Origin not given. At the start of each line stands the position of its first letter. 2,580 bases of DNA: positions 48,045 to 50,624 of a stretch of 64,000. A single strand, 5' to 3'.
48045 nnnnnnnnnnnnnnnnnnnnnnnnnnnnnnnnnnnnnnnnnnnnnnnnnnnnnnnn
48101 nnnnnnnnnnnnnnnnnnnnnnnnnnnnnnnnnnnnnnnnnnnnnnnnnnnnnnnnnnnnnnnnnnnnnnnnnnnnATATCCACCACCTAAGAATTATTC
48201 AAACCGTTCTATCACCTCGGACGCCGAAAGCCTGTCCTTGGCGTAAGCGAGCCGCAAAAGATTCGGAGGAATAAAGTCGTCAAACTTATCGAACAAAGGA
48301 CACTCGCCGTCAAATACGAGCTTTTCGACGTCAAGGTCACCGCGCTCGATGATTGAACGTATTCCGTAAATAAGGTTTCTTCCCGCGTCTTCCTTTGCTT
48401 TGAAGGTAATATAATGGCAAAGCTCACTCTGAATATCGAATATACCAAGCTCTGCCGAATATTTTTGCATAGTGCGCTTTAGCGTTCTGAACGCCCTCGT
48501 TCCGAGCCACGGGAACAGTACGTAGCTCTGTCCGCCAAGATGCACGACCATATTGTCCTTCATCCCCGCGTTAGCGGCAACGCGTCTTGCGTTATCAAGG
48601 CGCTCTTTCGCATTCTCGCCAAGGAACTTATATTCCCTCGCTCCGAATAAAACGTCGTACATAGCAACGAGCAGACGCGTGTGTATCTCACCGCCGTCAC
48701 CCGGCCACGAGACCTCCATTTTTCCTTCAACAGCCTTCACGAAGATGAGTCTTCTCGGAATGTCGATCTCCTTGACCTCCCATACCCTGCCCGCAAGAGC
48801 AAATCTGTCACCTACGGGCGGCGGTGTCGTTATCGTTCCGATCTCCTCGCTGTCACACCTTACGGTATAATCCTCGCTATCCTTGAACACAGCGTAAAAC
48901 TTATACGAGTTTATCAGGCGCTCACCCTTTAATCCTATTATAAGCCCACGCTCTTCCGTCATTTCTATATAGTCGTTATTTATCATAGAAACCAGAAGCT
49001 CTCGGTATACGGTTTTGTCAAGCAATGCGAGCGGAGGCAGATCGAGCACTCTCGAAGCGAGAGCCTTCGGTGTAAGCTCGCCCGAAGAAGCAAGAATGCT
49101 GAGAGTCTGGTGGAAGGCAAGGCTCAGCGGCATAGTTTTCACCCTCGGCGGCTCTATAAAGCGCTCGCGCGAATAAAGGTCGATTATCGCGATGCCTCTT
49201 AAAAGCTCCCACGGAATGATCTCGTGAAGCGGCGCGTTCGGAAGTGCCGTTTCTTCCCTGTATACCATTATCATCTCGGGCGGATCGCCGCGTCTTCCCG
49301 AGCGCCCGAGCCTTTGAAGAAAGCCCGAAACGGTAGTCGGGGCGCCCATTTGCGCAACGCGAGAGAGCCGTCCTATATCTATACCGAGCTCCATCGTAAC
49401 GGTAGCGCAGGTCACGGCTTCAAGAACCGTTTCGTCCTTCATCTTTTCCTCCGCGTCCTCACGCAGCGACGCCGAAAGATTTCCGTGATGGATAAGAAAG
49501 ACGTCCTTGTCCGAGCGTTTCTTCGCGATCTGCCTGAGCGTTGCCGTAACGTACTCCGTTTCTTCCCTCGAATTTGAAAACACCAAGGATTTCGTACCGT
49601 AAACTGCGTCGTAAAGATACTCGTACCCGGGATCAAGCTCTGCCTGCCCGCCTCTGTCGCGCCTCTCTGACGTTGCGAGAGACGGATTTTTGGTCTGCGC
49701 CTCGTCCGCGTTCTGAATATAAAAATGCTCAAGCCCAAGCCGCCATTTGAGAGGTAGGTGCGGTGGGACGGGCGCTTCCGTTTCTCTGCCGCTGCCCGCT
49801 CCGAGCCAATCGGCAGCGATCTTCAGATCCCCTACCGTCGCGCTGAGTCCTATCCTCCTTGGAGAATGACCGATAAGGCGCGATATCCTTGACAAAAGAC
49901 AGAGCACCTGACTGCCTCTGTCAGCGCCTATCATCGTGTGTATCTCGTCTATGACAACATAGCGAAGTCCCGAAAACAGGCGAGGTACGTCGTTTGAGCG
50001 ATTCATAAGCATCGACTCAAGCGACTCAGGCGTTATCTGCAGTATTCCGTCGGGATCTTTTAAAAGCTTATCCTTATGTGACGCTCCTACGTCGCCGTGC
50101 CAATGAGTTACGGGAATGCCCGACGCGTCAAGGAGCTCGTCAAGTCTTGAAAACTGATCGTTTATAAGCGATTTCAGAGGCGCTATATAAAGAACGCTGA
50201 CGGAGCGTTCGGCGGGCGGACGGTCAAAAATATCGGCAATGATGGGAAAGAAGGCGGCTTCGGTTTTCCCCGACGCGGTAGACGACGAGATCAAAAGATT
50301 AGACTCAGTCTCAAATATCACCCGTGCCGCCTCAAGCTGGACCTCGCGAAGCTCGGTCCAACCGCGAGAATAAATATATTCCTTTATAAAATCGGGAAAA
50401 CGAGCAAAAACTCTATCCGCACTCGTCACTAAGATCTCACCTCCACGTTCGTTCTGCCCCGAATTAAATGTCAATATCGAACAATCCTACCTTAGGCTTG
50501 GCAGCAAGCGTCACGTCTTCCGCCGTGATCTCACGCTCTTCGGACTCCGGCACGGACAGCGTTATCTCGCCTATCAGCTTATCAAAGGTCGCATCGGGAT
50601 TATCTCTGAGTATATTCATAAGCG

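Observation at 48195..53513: TerB-N/TerB-C protein, BrxD-like ATPase and Lhr-like helicase: a Shango-type candidate anti-phage cassette embedded in housekeeping DNA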

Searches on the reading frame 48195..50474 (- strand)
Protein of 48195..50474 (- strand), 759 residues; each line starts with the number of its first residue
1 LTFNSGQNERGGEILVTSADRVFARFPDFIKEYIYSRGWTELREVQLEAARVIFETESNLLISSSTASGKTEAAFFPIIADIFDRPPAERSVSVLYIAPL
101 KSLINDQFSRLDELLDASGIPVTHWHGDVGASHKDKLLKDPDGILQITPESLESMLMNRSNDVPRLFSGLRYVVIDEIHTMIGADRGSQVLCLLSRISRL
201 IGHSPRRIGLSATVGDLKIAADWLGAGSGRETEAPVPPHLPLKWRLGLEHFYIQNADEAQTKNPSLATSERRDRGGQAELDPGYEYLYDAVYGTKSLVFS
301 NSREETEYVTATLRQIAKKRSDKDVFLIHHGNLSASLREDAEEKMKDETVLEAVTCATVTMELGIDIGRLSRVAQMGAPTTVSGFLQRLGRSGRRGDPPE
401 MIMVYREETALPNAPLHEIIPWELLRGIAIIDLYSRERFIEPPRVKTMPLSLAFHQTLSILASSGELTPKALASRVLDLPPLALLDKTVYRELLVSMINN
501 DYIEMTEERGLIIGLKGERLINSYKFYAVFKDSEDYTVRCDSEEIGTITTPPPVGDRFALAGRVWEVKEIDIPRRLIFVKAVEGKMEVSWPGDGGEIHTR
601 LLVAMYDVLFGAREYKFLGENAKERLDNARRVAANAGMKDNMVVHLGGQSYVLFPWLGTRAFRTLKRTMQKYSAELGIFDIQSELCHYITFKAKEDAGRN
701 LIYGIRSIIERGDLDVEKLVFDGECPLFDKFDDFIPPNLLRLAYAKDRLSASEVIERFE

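Call 3: search_protein_families(library=pfam, proteins=[window:48195-50474:-], max_evalue=0.01)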
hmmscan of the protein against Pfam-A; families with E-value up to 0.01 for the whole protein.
window:48195-50474:- (759 aa): 3 families
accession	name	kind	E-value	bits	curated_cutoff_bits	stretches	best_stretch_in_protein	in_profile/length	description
PF00270.35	DEAD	-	9.2e-28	97.5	26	1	44-215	2-161/167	DEAD/DEAH box helicase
PF00271.37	Helicase_C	-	7.4e-15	55.6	23.5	1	289-396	8-110/110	Helicase conserved C-terminal domain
PF04851.21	ResIII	-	1.1e-06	29.1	22.5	1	41-214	3-162/164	Type III restriction enzyme, res subunit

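Call 4: search_protein_families(library=padloc, proteins=[window:48195-50474:-], max_evalue=0.01)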
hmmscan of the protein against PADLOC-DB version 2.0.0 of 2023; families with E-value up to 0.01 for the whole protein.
window:48195-50474:- (759 aa): 59 families (the best 25 are shown)
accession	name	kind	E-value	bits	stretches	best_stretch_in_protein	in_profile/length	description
PDLC03960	SngC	-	1.3e-233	775.9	1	22-755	5-714/720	-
PDLC02503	BrxHI|BrxHII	-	1.2e-121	405.3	1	24-674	6-614/698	BrxHI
PDLC02501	BrxHI|BrxHII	-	5.7e-80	267.6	2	22-243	3-224/925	BrxHI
PDLC02897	DpdJ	-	6.9e-31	104.9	1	55-395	113-451/1570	DpdJ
PDLC00037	DruE3|DruE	-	6.8e-23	78.4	2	46-216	106-301/2055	SNF2 family N-terminal domain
PDLC00035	DruE3|DruE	-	4.4e-19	65.7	2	46-215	107-300/1460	SNF2 family N-terminal domain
PDLC00036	DruE3|DruE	-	7.7e-19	64.3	2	46-185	97-254/2023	SNF2 family N-terminal domain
PDLC02896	DpdJ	-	3e-17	59.7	3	136-216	331-414/1487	DpdJ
PDLC00192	HamB1|HamB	-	2.3e-16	56.7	1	38-227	265-447/1104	DEAD-box helicase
PDLC00013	DruE1|DruE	-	3.7e-16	56.2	2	46-116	96-172/1776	SNF2 family N-terminal domain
PDLC02569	DrmA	-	2.6e-15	53.3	2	284-397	759-875/1095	DrmA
PDLC03928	PsyrT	-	2e-13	47.5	2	297-412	245-353/689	-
PDLC02864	DpdF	-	4.2e-13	46.9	1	288-408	229-341/610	DpdF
PDLC00194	HamB1|HamB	-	9.4e-13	44.9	1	62-226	250-405/995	DEAD-box helicase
PDLC00015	DruE2|DruE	-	1e-12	44.6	2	317-399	1149-1218/1887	SNF2 family N-terminal domain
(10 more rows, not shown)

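Call 5: search_protein_families(library=ncbifam, proteins=[window:48195-50474:-], max_evalue=0.01)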
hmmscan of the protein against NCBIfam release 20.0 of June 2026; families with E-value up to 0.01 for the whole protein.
window:48195-50474:- (759 aa): 27 families (the best 25 are shown)
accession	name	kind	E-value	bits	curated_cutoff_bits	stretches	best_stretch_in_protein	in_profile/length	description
TIGR04121.1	DEXH_lig_assoc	equivalog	8.7e-59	199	850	1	30-403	3-354/804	ligase-associated DNA damage response DEXH box helicase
NF010338.0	PRK13767.1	equivalog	8.1e-56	189.8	849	1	18-395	11-385/877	ATP-dependent helicase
TIGR03817.1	DECH_helic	hypoth_equivalog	7.2e-33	113.8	874.1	1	30-408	25-386/742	helicase/secretion neighborhood putative DEAH-box helicase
NF007284.0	PRK09751.1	equivalog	1.9e-29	101.7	1496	2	39-321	27-320/1538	ATP-dependent helicase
NF002654.0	PRK02362.1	equivalog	6.3e-20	71.1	887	1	26-343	8-292/739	ATP-dependent DNA helicase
NF040935.1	helicase_Hel308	equivalog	1.5e-16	59.7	1200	1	28-238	13-205/704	ATP-dependent DNA helicase Hel308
NF002251.0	PRK01172.1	equivalog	4.7e-16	58.2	891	1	44-266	25-228/674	ATP-dependent DNA helicase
NF001308.0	PRK00254.1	equivalog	5.9e-16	57.8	1216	1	29-226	11-191/720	ATP-dependent DNA helicase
TIGR00614.1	recQ_fam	subfamily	4.3e-15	55.5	219.8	2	286-407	219-332/470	RecQ family ATP-dependent DNA helicase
NF041067.1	DpdJ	equivalog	1.2e-14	53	800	3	170-216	362-407/1482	protein DpdJ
TIGR01389.1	recQ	equivalog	7.8e-12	44.4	640.2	1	294-408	225-331/591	DNA helicase RecQ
NF008394.0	PRK11192.1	equivalog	6.1e-11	41.8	507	1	294-397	248-343/441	ATP-dependent RNA helicase SrmB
NF053631.1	RNA_helic_CshA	equivalog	4.4e-09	35.7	646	1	31-182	11-154/434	degradosome RNA helicase CshA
NF041063.1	DpdF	equivalog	5.2e-09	35.2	550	1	46-180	145-281/813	protein DpdF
TIGR02621.3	cas3_GSU0051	exception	5.1e-07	28.9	400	1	173-412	171-392/854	type I-G CRISPR-associated helicase/endonuclease Cas3g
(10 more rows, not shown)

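Call 29: search_solved_structures(query=window:48195-50474:-, max_evalue=0.00001)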
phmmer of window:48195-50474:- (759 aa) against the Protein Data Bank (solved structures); distinct sequences matched with E-value up to 0.00001: 42.
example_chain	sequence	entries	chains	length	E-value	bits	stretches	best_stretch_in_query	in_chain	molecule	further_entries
6znp_A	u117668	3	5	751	2.5e-27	98.5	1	28-405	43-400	Uncharacterized ATP-dependent helicase YprA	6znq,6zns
5v9x_A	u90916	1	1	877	1.6e-25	92.4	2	15-226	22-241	ATP-dependent DNA helicase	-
8alz_B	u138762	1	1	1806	1.1e-24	89.7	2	39-226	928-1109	Activating signal cointegrator 1 complex subunit 3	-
7lhl_A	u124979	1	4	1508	3.4e-24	88.1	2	24-226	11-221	ATP-dependent DNA helicase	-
7zpq_CA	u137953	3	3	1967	1.7e-22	82.4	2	41-226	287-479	SLH1 isoform 1 | RQC trigger complex helicase SLH1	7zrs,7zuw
4f92_B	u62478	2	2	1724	5.9e-21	77.4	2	37-225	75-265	U5 small nuclear ribonucleoprotein 200 kDa helicase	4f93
6qdv_B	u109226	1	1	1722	6e-21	77.4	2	37-225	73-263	U5 small nuclear ribonucleoprotein 200 kDa helicase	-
4f91_B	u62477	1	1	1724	6e-21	77.4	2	37-225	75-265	U5 small nuclear ribonucleoprotein 200 kDa helicase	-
5urj_A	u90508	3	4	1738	6.1e-21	77.3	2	37-225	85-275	U5 small nuclear ribonucleoprotein 200 kDa helicase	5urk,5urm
4kit_B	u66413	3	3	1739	6.1e-21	77.3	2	37-225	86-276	U5 small nuclear ribonucleoprotein 200 kDa helicase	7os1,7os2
6s8q_B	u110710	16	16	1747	6.2e-21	77.3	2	37-225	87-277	U5 small nuclear ribonucleoprotein 200 kDa helicase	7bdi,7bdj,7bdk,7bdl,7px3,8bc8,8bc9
6s9i_B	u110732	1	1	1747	6.5e-21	77.2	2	37-225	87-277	U5 small nuclear ribonucleoprotein 200 kDa helicase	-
6s8o_B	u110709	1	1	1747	8.4e-21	76.9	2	37-225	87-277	U5 small nuclear ribonucleoprotein 200 kDa helicase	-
3jcr_C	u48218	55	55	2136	1.3e-20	76.3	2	37-225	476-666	hBrr2 | U5 small nuclear ribonucleoprotein 200 kDa helicase | Brr2, U5 small nuclear ribonucleoprotein 200 kDa helicase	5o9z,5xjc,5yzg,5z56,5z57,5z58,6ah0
6qv3_A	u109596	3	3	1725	4.5e-20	74.5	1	42-224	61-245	Pre-mRNA splicing helicase-like protein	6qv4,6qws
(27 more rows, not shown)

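Call 54: find_homologous_proteins(query=window:48195-50429:-, max_evalue=1e-20)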
Query window:48195-50429:- (744 aa): 8000 proteins with E <= 1e-20 among 8000 candidates; the best 120 are listed.
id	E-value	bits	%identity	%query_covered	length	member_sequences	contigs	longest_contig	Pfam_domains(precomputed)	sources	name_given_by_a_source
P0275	0.0e+0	1612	95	100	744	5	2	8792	PF00270.36,PF00271.38,PF04851.22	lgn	-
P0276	0.0e+0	1489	86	100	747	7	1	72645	PF00270.36,PF00271.38,PF04851.22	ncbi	-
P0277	0.0e+0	1466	85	100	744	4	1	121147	PF00270.36,PF00271.38,PF04851.22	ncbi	-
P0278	0.0e+0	1457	85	100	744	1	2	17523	PF00270.36,PF00271.38,PF04851.22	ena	-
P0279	0.0e+0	1447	84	100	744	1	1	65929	PF00270.36,PF00271.38,PF04851.22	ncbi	-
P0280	0.0e+0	1438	84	100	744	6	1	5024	PF00270.36,PF00271.38,PF04851.22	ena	-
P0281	0.0e+0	1437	84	100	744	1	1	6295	PF00270.36,PF00271.38,PF04851.22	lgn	-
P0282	0.0e+0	1434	84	100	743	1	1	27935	PF00270.36,PF00271.38,PF04851.22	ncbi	-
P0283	0.0e+0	1434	83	100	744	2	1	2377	PF00270.36,PF00271.38,PF04851.22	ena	-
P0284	0.0e+0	1418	83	100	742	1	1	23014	PF00270.36,PF00271.38,PF04851.22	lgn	-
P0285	0.0e+0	1379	80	100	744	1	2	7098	PF00270.36,PF00271.38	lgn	-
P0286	0.0e+0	1379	81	100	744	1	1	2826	PF00270.36,PF00271.38,PF04851.22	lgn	-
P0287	0.0e+0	1377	80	100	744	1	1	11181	PF00270.36,PF00271.38,PF04851.22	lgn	-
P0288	0.0e+0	1377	80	100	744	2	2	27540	PF00270.36,PF00271.38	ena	-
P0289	0.0e+0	1376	80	100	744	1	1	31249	PF00270.36,PF00271.38,PF04851.22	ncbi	-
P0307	0.0e+0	1355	78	100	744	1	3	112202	PF00270.36,PF00271.38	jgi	-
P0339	0.0e+0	1340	78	100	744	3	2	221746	PF00270.36,PF00271.38,PF04851.22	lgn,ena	-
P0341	0.0e+0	1340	79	100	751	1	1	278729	PF00270.36,PF00271.38,PF04851.22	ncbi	-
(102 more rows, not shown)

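Call 62: find_encoding_contigs(protein=P0341, flank=6000, max_places=1)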
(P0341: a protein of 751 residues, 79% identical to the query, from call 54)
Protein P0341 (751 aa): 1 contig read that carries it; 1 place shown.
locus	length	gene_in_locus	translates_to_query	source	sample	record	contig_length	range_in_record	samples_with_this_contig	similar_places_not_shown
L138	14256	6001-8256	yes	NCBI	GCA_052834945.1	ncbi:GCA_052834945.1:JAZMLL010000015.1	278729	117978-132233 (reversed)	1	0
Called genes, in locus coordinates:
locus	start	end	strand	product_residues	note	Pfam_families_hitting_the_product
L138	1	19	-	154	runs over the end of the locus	PF00436:SSB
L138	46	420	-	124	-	PF01250:Ribosomal_S6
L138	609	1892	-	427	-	PF01663:Phosphodiest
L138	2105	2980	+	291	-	PF00288:GHMP_kinases_N, PF08544:GHMP_kinases_C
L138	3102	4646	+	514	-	PF13208:TerB_N, PF15615:TerB_C (weak)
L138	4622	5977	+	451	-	PF10923:BrxC_BrxD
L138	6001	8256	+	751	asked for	PF00270:DEAD, PF04851:ResIII (weak), PF00271:Helicase_C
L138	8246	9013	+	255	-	PF01209:Ubie_methyltran, PF13489:Methyltransf_23, PF05401:NodS, PF13847:Methyltransf_31, PF08241:Methyltransf_11, PF08242:Methyltransf_12, PF13649:Methyltransf_25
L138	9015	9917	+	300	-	PF01430:HSP33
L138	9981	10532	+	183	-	PF02777:Sod_Fe_C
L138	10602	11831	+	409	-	PF00365:PFK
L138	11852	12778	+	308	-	PF00005:ABC_tran, PF13304:AAA_21 (faint)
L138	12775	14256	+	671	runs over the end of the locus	-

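Call 63: find_encoding_contigs(protein=P0339, flank=6000, max_places=1)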
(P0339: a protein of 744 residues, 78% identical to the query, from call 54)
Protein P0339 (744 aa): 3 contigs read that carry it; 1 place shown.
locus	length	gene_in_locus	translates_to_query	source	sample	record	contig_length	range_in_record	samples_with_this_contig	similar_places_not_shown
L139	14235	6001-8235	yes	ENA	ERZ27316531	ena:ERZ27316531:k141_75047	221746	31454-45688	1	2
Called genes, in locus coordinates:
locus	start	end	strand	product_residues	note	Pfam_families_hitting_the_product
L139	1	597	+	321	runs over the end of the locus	PF00892:EamA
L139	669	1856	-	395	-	PF13349:DUF4097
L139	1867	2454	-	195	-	PF22564:HAAS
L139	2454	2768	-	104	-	PF03551:PadR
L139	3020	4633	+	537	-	PF13208:TerB_N, PF15615:TerB_C (weak)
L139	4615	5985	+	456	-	PF10923:BrxC_BrxD, PF13191:AAA_16 (weak)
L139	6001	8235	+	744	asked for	PF04851:ResIII (weak), PF00270:DEAD, PF00271:Helicase_C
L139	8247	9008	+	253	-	PF01209:Ubie_methyltran (weak), PF02353:CMAS (weak), PF05175:MTS (weak), PF13489:Methyltransf_23, PF13847:Methyltransf_31, PF08241:Methyltransf_11, PF08242:Methyltransf_12, PF13649:Methyltransf_25, +4 more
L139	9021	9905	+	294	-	PF01430:HSP33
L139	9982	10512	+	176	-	PF02777:Sod_Fe_C (weak)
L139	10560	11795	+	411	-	PF00365:PFK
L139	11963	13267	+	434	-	PF00438:S-AdoMet_synt_N, PF02772:S-AdoMet_synt_M, PF02773:S-AdoMet_synt_C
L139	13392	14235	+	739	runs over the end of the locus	PF23139:OB_YrrC, PF14520:HHH_5 (faint), PF14490:HHH_RecD2, PF01443:Viral_helicase1 (faint), PF13245:AAA_19, PF13604:AAA_30, PF18335:SH3_13, PF13538:UvrD_C_2, +1 more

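Call 64: find_encoding_contigs(protein=P0307, flank=6000, max_places=1)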
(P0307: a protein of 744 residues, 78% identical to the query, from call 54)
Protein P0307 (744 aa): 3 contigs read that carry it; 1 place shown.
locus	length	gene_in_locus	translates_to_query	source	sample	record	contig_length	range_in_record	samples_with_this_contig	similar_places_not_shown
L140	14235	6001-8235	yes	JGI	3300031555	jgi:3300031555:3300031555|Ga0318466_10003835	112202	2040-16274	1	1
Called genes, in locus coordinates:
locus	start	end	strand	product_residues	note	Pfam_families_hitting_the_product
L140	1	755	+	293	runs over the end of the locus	PF00288:GHMP_kinases_N, PF08544:GHMP_kinases_C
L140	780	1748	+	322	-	PF00892:EamA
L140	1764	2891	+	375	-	PF00144:Beta-lactamase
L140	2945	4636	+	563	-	PF13208:TerB_N, PF15615:TerB_C (weak)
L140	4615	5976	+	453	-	PF10923:BrxC_BrxD, PF13191:AAA_16 (faint)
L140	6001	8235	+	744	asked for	PF00270:DEAD, PF00271:Helicase_C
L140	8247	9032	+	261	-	PF01209:Ubie_methyltran (weak), PF02353:CMAS, PF13489:Methyltransf_23, PF13847:Methyltransf_31, PF08241:Methyltransf_11, PF08242:Methyltransf_12, PF13649:Methyltransf_25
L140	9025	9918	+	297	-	PF01430:HSP33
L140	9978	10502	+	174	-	PF02777:Sod_Fe_C (weak)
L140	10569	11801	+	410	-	PF00365:PFK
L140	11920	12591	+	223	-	PF00072:Response_reg, PF00486:Trans_reg_C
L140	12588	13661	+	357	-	PF00512:HisKA, PF02518:HATPase_c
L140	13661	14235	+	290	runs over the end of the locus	-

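Call 65: predict_structure(alignment_id=A3)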
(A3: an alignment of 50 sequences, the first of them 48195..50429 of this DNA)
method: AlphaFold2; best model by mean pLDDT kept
length: 744 residues; sequences in the alignment: 50
mean_pLDDT: 62.7   pTM: 0.48
mean pLDDT of the five models: 62.7, 61.5, 56.0, 54.1, 51.4
residues with pLDDT >= 90: 34; 70-90: 262; 50-70: 239; < 50: 209
segments of 3 or more residues with pLDDT < 50: 222-252, 256-268, 315-324, 342-352, 362-366, 374-381, 390-398, 422-451, 485-519, 534-549, 567-580, 708-720
pLDDT, mean of each block of 10 residues (from residue 1): 68 80 60 83 80 68 87 83 72 68 82 63 81 86 83 90 72 81 88 74 79 81 38 31 40 45 38 60 56 58 60 49 49 64 42 58 48 45 52 42 71 65 42 43 45 54 55 56 42 28 27 37 56 42 43 59 48 32 70 83 60 76 81 81 78 89 85 85 87 86 64 43 64 75 70
secondary structure, 60 per line:
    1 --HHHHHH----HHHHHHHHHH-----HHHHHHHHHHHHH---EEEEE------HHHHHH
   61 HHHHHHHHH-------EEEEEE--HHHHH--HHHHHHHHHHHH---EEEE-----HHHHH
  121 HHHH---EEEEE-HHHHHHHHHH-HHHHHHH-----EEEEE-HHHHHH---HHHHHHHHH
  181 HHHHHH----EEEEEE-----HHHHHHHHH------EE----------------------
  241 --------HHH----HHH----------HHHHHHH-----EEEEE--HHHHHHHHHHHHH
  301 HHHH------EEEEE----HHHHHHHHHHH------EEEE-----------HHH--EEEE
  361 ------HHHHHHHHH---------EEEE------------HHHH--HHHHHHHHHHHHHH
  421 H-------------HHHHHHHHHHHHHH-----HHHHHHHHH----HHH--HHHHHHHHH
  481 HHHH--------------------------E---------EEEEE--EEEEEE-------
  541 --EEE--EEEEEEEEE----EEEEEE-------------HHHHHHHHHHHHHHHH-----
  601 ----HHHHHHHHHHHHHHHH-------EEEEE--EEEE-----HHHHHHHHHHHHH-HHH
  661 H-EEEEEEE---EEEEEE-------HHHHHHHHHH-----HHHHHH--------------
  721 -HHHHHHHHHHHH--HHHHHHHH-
elements in order (helices of 4 or more, strands of 3 or more residues): H3-8 H13-22 H28-40 E44-48 H55-69 E77-82 H85-89 H92-103 E107-110 H116-124 E128-132 H134-143 H145-151 E157-161 H163-168 H172-186 E191-196 H202-210 H269-275 E281-285 H288-304 E311-315 H320-330 E337-340 E357-360 H367-375 E385-388 H401-404 H407-421 H435-448 H454-462 H472-484 E521-525 E528-533 E543-545 E548-556 E561-566 H580-595 H605-620 E628-632 E635-638 H644-656 H658-661 E663-669 E673-678 H686-695 H701-706 H722-733 H736-743
